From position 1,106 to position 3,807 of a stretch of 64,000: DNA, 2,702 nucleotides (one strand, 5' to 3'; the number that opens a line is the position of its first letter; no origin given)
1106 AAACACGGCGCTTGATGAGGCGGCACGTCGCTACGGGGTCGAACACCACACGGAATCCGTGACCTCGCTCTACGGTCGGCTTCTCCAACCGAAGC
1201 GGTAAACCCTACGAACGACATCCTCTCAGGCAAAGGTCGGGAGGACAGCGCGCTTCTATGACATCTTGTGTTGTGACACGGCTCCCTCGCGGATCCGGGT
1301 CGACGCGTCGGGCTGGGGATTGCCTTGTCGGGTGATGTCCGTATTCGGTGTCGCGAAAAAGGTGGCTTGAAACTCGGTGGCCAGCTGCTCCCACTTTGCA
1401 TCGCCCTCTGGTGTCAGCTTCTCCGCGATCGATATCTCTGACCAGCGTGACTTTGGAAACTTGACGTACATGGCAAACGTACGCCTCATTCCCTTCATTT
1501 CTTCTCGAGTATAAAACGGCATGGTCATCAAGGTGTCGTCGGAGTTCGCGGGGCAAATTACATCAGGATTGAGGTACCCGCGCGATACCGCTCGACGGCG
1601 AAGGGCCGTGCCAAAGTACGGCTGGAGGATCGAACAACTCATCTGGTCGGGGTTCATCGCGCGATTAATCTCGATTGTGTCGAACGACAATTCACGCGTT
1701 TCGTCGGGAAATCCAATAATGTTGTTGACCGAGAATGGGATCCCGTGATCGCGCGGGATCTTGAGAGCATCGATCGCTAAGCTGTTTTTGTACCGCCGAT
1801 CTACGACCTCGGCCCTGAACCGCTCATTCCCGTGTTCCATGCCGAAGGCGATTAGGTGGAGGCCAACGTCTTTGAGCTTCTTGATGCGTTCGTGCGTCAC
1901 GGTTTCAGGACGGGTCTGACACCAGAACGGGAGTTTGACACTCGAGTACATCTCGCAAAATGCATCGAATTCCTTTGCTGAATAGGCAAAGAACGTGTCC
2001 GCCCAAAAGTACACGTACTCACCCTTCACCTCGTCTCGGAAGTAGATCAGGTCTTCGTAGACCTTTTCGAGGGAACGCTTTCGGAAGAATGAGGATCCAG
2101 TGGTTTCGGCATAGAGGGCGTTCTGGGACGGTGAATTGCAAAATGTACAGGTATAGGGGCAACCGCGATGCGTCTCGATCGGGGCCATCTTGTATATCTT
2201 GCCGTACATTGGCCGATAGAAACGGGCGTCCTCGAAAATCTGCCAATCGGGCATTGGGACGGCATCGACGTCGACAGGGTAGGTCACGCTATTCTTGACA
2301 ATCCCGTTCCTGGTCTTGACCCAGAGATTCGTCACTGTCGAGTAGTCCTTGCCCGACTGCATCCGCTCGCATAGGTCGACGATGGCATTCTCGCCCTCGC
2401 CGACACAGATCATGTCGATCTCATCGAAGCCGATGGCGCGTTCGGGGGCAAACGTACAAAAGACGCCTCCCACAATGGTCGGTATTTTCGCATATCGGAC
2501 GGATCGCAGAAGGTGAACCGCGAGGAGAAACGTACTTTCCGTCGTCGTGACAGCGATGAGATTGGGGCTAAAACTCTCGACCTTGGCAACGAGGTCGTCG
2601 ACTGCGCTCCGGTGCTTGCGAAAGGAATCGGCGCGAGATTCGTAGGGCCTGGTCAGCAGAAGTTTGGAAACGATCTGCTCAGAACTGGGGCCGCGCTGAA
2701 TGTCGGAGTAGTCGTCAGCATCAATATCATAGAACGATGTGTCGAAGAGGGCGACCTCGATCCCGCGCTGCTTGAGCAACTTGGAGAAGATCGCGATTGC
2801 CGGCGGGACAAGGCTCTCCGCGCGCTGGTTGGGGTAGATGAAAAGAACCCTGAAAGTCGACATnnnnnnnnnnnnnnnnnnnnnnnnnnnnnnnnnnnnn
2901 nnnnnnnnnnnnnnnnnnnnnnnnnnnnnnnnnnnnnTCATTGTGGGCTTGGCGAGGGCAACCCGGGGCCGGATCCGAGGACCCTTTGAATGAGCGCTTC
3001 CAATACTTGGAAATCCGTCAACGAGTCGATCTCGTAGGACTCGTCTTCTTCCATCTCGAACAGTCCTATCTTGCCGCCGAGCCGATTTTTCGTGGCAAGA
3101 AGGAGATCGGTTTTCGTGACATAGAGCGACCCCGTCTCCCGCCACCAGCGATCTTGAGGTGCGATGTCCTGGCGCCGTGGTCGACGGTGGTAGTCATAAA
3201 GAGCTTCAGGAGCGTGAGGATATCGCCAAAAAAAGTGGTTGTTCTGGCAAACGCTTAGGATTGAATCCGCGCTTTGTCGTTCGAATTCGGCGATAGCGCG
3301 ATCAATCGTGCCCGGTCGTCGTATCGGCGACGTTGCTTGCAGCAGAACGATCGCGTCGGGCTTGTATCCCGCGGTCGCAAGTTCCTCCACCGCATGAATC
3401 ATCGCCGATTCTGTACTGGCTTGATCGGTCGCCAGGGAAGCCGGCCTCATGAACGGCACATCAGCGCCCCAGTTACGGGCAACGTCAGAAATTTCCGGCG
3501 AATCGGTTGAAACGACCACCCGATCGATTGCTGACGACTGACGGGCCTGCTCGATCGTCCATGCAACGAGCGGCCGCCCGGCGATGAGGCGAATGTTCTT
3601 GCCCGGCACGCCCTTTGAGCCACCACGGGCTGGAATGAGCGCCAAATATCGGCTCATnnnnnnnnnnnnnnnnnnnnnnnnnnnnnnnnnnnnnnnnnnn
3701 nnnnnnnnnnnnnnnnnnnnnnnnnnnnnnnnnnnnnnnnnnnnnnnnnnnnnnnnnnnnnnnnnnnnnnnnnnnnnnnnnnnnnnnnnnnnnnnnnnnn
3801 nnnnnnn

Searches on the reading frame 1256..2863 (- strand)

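Call 7: search_protein_families(library=pfam, proteins=[window:1256-2863:-], max_evalue=0.001)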
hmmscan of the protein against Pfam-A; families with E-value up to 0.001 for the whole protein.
window:1256-2863:- (535 aa): 3 families
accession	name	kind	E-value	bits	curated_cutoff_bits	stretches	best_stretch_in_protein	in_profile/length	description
PF04055.27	Radical_SAM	-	1.8e-19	71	29.5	1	229-391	1-157/166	Radical SAM superfamily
PF02310.24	B12-binding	-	3.2e-10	40.3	32.1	1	87-164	39-120/121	B12 binding domain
PF19864.5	Radical_SAM_N2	-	5.3e-06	26.4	29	1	115-173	74-130/151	Radical SAM proteins, N-terminal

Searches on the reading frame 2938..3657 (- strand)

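Call 7: search_protein_families(library=pfam, proteins=[window:2938-3657:-], max_evalue=0.001)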
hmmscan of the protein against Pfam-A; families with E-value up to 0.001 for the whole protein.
window:2938-3657:- (239 aa): 2 families
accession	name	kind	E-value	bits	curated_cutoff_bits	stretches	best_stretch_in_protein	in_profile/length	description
PF02348.25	CTP_transf_3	-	1.6e-27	97.2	22.6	1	6-223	2-206/217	Cytidylyltransferase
PF12804.13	NTP_transf_3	-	2e-06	28.5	27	1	23-150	19-139/160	MobA-like NTP transferase domain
